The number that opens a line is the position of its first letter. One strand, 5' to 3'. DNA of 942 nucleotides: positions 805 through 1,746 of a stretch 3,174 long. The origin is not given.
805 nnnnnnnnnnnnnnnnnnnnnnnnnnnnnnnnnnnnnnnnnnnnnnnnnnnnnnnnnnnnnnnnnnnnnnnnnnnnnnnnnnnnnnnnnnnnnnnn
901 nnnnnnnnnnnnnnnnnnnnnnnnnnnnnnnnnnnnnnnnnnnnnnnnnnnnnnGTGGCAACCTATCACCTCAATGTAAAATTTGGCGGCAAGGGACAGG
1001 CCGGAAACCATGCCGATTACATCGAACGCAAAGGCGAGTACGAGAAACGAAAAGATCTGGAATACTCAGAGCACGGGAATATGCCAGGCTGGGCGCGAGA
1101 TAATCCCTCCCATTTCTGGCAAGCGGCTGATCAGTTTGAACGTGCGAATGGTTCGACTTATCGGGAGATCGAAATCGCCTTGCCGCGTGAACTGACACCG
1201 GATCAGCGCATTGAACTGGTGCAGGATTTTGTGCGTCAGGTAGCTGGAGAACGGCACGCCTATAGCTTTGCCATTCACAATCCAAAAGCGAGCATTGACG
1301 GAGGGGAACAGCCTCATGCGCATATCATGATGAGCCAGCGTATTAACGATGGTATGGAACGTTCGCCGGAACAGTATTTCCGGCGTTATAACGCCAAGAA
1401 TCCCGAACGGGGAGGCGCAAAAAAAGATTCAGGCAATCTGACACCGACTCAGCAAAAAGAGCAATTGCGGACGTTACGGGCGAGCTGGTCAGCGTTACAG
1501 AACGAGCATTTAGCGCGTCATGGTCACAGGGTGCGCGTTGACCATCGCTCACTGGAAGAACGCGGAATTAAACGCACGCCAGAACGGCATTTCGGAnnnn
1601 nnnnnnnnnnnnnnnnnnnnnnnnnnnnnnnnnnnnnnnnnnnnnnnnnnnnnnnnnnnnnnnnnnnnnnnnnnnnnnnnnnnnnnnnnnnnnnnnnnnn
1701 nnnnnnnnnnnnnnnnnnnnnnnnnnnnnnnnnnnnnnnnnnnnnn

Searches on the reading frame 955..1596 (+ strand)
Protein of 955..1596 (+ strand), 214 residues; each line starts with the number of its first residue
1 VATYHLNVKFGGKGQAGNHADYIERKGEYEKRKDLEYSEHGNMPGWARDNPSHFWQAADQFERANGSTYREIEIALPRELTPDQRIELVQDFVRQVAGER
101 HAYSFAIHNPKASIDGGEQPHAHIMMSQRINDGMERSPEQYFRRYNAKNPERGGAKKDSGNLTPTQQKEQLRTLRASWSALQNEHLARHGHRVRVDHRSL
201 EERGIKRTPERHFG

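Call 28: search_dna_similar(query=window:955-1596:+, collection=plasmids, mode=protein, max_rows=60, rows=spread, max_evalue=1e-20)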
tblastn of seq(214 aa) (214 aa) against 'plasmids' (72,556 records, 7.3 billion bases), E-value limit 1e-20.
Records with a match: 1502; places in all: 1601; records where one place covers at least 80% of the query: 1362.
Best place of each record, by identity: >=99% 27; 80-90% 28; 60-80% 641; <60% 806.
By first word of the organism name: Escherichia 565; Acinetobacter 363; Salmonella 127; Klebsiella 97; Neisseria 41; Shigella 37; Enterobacter 35; Citrobacter 32; Providencia 14; Aeromonas 11; and 58 more.
By predicted mobility (MOB-suite, as given by PLSDB): mobilizable 1237; conjugative 185; non-mobilizable 80.
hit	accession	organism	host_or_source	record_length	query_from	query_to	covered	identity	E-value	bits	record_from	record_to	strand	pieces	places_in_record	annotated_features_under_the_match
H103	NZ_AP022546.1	Escherichia coli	Homo sapiens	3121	1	214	100%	99.5%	4e-150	449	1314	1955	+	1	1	MobA/MobL family protein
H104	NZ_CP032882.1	Escherichia coli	Homo sapiens,Culture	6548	1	214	100%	99.5%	7e-144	449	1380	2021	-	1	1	MobA/MobL family protein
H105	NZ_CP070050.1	Escherichia coli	Homo sapiens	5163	1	214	100%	79.5%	2e-112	358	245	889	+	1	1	MobA/MobL family protein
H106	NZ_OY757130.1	Escherichia coli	-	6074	1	214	100%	79.5%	2e-111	356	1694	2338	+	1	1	MobA/MobL family protein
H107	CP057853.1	Escherichia coli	culture,Pooled pig faecal samples ...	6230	1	214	100%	79.1%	2e-111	356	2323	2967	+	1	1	MobA/MobL family protein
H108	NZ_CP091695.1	Escherichia coli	river water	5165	1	214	100%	79.1%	4e-111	355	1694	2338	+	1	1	MobA/MobL family protein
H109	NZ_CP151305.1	Shigella sonnei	-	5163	1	214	100%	79.1%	4e-111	355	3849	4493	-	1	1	MobA/MobL family protein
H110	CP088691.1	Escherichia coli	Homo sapiens,blood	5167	1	214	100%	79.1%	4e-111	355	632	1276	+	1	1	MobA/MobL family protein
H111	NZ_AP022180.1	Escherichia coli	-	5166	1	214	100%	79.1%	4e-111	355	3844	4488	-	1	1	MobA/MobL family protein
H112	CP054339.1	Escherichia coli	Homo sapiens,whole organism,rectal swab ...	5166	1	214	100%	79.1%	4e-111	355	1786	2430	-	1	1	MobA/MobL family protein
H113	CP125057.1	Escherichia coli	Fecal sludge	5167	1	214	100%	79.1%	4e-111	355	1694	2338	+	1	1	MobA/MobL family protein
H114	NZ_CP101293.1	Escherichia coli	Homo sapiens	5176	1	214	100%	79.1%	4e-111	355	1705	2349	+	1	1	MobA/MobL family protein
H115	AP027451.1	Escherichia coli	Homo sapiens,cell culture,feces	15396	1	214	100%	79.1%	7e-111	355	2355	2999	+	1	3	hypothetical protein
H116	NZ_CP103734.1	Klebsiella pneumoniae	Homo sapiens,blood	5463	1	214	100%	78.6%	9e-111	354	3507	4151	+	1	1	MobA/MobL family protein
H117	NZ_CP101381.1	Salmonella enterica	Homo sapiens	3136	1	214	100%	78.6%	5e-113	352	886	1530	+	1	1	MobA/MobL family protein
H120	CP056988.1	Escherichia coli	culture,Pooled pig faecal samples ...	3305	1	214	100%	69.0%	3e-98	313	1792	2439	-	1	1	MobA/MobL family protein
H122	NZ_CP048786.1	Serratia liquefaciens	Single cell,Mixed salads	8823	1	214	100%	66.2%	3e-89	293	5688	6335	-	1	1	mobA: mobilization protein MobA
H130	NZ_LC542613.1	Klebsiella quasipneumoniae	-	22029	1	211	99%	54.5%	1e-68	234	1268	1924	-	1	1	MobA/MobL family protein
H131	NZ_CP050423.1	Acinetobacter baumannii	Homo sapiens,sputum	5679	1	213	100%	52.8%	3e-71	241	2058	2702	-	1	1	MobA/MobL family protein | heme exporter protein CcmD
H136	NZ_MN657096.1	Psychrobacter sp.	-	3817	1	209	98%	47.4%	5e-56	197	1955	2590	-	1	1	MobA/MobL family protein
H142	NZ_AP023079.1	Acinetobacter baumannii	-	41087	1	210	98%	46.5%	4e-50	181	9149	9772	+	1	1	AAA family ATPase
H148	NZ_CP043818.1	Neisseria gonorrhoeae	Homo sapiens,Urethral swab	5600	1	209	98%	41.7%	2e-46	170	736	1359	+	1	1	MobA/MobL family protein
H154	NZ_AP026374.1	Aeromonas caviae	-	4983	1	182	81%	44.3%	5e-27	146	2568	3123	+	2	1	MobA/MobL family protein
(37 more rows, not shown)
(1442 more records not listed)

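Call 29: get_annotated_region(hit=H120, flank=450)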
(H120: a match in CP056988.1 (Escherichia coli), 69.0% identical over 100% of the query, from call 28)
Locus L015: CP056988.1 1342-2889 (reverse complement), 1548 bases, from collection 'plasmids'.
description: Escherichia coli strain RHB41-C11 plasmid pRHB41-C11_4, complete sequence
organism: Escherichia coli (NCBI taxid 562)
taxonomy: Bacteria; Pseudomonadota; Gammaproteobacteria; Enterobacterales; Enterobacteriaceae; Escherichia; Escherichia coli
host: -; source: culture,Pooled pig faecal samples collected from floor of farm; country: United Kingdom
typing (MOB-suite, as given by PLSDB): mobilizable; relaxase MOBQ
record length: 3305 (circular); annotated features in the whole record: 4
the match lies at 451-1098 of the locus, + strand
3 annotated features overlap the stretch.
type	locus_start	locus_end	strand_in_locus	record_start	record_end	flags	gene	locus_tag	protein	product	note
CDS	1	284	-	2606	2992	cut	-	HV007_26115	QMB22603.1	hypothetical protein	-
CDS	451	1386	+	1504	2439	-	-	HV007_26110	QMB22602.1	MobA/MobL family protein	-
CDS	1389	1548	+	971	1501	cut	-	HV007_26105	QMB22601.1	hypothetical protein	-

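Call 30: get_annotated_region(hit=H122, flank=450)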
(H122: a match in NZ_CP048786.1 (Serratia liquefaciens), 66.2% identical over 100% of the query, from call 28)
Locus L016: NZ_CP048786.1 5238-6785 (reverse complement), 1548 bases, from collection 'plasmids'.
description: Serratia liquefaciens strain S1 plasmid pSl2, complete sequence
organism: Serratia liquefaciens (NCBI taxid 614)
taxonomy: Bacteria; Pseudomonadota; Gammaproteobacteria; Enterobacterales; Yersiniaceae; Serratia; Serratia liquefaciens
host: -; source: Single cell,Mixed salads; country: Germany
typing (MOB-suite, as given by PLSDB): mobilizable; replicon rep_cluster_1155; relaxase MOBQ
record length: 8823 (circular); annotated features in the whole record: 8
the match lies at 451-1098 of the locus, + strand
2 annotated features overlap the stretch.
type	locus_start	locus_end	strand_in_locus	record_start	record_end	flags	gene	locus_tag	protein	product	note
CDS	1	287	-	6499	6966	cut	traD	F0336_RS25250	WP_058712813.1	conjugal transfer protein TraD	-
CDS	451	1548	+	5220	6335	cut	mobA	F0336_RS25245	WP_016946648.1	mobilization protein MobA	-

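Call 31: get_annotated_region(hit=H130, flank=450)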
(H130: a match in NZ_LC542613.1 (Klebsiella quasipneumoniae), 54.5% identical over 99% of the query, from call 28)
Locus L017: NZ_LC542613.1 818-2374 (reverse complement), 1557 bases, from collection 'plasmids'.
description: Klebsiella quasipneumoniae subsp. similipneumoniae strain MS2H7 plasmid pMS2H7VEB-1, complete sequence
organism: Klebsiella quasipneumoniae (NCBI taxid 1463164)
taxonomy: Bacteria; Pseudomonadota; Gammaproteobacteria; Enterobacterales; Enterobacteriaceae; Klebsiella; Klebsiella quasipneumoniae
host: -; source: -; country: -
typing (MOB-suite, as given by PLSDB): mobilizable; replicon rep_cluster_658; relaxase MOBQ
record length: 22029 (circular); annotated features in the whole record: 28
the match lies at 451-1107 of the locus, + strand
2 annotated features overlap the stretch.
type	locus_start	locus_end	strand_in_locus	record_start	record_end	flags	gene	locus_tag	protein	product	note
CDS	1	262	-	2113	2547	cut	-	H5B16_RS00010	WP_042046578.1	conjugal transfer protein TraD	-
CDS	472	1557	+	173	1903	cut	-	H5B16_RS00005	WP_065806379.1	MobA/MobL family protein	-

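Call 32: get_annotated_region(hit=H131, flank=450)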
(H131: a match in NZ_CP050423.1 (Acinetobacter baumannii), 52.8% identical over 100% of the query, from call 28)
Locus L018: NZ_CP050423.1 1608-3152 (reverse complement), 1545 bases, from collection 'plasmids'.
description: Acinetobacter baumannii strain VB2200 plasmid pVB2200_2, complete sequence
organism: Acinetobacter baumannii (NCBI taxid 470)
taxonomy: Bacteria; Pseudomonadota; Gammaproteobacteria; Moraxellales; Moraxellaceae; Acinetobacter; Acinetobacter baumannii
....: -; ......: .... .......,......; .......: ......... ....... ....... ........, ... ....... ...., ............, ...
typing (MOB-suite, as given by PLSDB): mobilizable; relaxase MOBQ
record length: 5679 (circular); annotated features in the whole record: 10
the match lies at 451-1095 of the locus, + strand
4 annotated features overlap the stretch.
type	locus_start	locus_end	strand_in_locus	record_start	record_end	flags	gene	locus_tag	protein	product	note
CDS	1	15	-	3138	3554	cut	-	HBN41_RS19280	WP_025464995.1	conjugal transfer protein TraD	-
CDS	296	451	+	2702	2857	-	-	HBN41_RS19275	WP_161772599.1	heme exporter protein CcmD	-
CDS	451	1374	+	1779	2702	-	-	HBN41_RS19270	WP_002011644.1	MobA/MobL family protein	-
CDS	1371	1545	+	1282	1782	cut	-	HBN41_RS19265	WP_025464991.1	hypothetical protein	-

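Call 33: get_annotated_region(hit=H136, flank=450)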
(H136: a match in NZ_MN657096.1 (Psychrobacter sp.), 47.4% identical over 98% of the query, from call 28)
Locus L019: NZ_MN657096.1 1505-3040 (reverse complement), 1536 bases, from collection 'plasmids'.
description: Psychrobacter sp. strain ANT_P42 plasmid pA42P3, complete sequence
organism: Psychrobacter sp. (NCBI taxid 56811)
taxonomy: Bacteria; Pseudomonadota; Gammaproteobacteria; Moraxellales; Moraxellaceae; Psychrobacter; Psychrobacter sp.
host: -; source: -; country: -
typing (MOB-suite, as given by PLSDB): non-mobilizable
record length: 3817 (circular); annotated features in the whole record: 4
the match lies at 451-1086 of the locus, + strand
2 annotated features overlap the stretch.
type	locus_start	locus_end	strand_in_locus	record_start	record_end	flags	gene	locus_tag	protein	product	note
CDS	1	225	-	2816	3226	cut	-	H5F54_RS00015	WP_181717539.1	hypothetical protein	-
CDS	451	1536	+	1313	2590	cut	-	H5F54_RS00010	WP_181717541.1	MobA/MobL family protein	-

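Call 34: get_annotated_region(hit=H148, flank=450)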
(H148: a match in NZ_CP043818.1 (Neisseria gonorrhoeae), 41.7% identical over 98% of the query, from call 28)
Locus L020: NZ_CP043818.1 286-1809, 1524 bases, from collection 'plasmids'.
description: Neisseria gonorrhoeae strain NG251 plasmid p2, complete sequence
organism: Neisseria gonorrhoeae (NCBI taxid 485)
taxonomy: Bacteria; Pseudomonadota; Betaproteobacteria; Neisseriales; Neisseriaceae; Neisseria; Neisseria gonorrhoeae
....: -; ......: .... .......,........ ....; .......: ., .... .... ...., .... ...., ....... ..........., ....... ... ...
typing (MOB-suite, as given by PLSDB): mobilizable; replicon IncP; relaxase MOBQ
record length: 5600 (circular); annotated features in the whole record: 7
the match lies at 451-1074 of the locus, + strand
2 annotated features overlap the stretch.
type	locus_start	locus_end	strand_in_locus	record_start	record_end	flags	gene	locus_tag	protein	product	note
CDS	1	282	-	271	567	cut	-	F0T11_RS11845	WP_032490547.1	hypothetical protein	-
CDS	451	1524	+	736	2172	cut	-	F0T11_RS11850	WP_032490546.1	MobA/MobL family protein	-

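Call 35: get_annotated_region(hit=H142, flank=450)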
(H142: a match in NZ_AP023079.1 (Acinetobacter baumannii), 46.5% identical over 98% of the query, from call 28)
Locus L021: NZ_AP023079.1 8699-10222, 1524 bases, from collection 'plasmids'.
description: Acinetobacter baumannii strain OCU_Ac16a plasmid pOCU_Ac16a_2, complete sequence
organism: Acinetobacter baumannii (NCBI taxid 470)
taxonomy: Bacteria; Pseudomonadota; Gammaproteobacteria; Moraxellales; Moraxellaceae; Acinetobacter; Acinetobacter baumannii
host: -; source: -; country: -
typing (MOB-suite, as given by PLSDB): conjugative; relaxase MOBQ; mating-pair formation MPF_T
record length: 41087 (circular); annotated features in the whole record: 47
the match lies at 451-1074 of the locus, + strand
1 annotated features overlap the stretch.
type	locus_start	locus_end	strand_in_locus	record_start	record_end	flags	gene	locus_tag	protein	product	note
CDS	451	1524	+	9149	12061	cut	-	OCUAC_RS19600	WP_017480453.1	AAA family ATPase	-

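Call 36: get_annotated_region(hit=H154, flank=450)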
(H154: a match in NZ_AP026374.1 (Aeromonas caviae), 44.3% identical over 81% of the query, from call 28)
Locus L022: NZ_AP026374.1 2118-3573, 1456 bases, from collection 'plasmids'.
description: Aeromonas caviae strain KAM471 plasmid pKAM471_4, complete sequence
organism: Aeromonas caviae (NCBI taxid 648)
taxonomy: Bacteria; Pseudomonadota; Gammaproteobacteria; Aeromonadales; Aeromonadaceae; Aeromonas; Aeromonas caviae
host: -; source: -; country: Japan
typing (MOB-suite, as given by PLSDB): mobilizable; replicon IncQ1; relaxase MOBQ
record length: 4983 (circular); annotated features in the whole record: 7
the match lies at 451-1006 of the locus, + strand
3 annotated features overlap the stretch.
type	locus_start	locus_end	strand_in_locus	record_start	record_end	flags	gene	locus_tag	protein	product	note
CDS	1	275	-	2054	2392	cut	-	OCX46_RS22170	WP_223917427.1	mobilization protein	-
CDS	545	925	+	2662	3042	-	-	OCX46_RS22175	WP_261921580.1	MobA/MobL family protein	-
CDS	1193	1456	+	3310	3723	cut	-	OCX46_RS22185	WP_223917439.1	IncQ-type mobilization protein MobB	-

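Call 40: find_related_loci(query=A1, collection=genome_contigs, flank=700)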
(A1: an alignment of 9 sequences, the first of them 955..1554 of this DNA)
Query A1 (200 aa) in genome_contigs; peptide patterns used: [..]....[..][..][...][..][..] (x = any residue, [..] = any of these).
149 stretches matched a pattern; 138 encode a relative of the query (tblastn E <= 1e-3); the best 80 are kept; 80 distinct loci.
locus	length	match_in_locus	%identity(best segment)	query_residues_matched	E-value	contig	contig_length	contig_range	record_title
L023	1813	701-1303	81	1-200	1e-115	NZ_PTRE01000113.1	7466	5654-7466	Escherichia sp. MOD1-EC7003 MOD1-EC7003_113_length_7466_cov_792, whole genome shotgun sequence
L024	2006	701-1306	69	1-200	6e-95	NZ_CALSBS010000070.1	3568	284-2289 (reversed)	Pseudocitrobacter vendiensis strain CPO20170097T, whole genome shotgun sequence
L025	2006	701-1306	66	1-200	2e-89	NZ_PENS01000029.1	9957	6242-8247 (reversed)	Proteus terrae strain LMG 28659 Scaffold28_1, whole genome shotgun sequence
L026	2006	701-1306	65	1-200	4e-89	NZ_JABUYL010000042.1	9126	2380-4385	Proteus sp. FME41 NODE_93_length_9126_cov_2012.76, whole genome shotgun sequence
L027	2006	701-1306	66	1-200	7e-89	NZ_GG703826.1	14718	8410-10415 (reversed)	Providencia rustigianii DSM 4541 Scfld9, whole genome shotgun sequence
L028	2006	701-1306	67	1-200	3e-88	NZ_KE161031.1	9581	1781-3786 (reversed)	Cedecea davisae DSM 4568 Scaffold1, whole genome shotgun sequence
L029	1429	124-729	66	1-200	2e-90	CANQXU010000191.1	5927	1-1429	MAG: uncultured Paenochrobactrum sp. isolate Lapin-020__bin4 genome assembly, contig: Lapin-020__NODE_20539_length_5927_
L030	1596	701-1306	66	1-200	8e-90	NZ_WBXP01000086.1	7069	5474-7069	Shimwellia pseudoproteus strain DSM 3038 DSM3038_86, whole genome shotgun sequence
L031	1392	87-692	65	1-200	4e-89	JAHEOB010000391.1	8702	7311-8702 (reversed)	MAG: Halothece sp. MAG isolate BinSanityLC-kmean-bin_24-bin_0-refined_1 c_000009406260, whole genome shotgun sequence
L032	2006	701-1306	65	1-200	1e-86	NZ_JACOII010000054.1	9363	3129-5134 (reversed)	Xenorhabdus lircayensis strain VLS X_lircayensis_contig_54, whole genome shotgun sequence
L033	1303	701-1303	65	1-199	9e-89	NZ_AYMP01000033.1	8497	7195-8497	Morganella morganii H1r Contig33, whole genome shotgun sequence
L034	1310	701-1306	63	1-200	3e-87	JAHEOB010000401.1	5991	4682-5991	MAG: Halothece sp. MAG isolate BinSanityLC-kmean-bin_24-bin_0-refined_1 c_000009424802, whole genome shotgun sequence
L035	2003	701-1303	62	1-199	6e-80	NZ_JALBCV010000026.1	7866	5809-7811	Rosenbergiella metrosideri strain JB07 NODE_26_length_7866_cov_129.269739, whole genome shotgun sequence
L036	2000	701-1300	57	1-199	2e-76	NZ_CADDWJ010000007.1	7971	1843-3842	Acinetobacter sp. Marseille-Q1618, whole genome shotgun sequence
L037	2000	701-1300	57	1-199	1e-76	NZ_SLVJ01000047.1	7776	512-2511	Acinetobacter calcoaceticus strain JUb89 Ga0304794_147, whole genome shotgun sequence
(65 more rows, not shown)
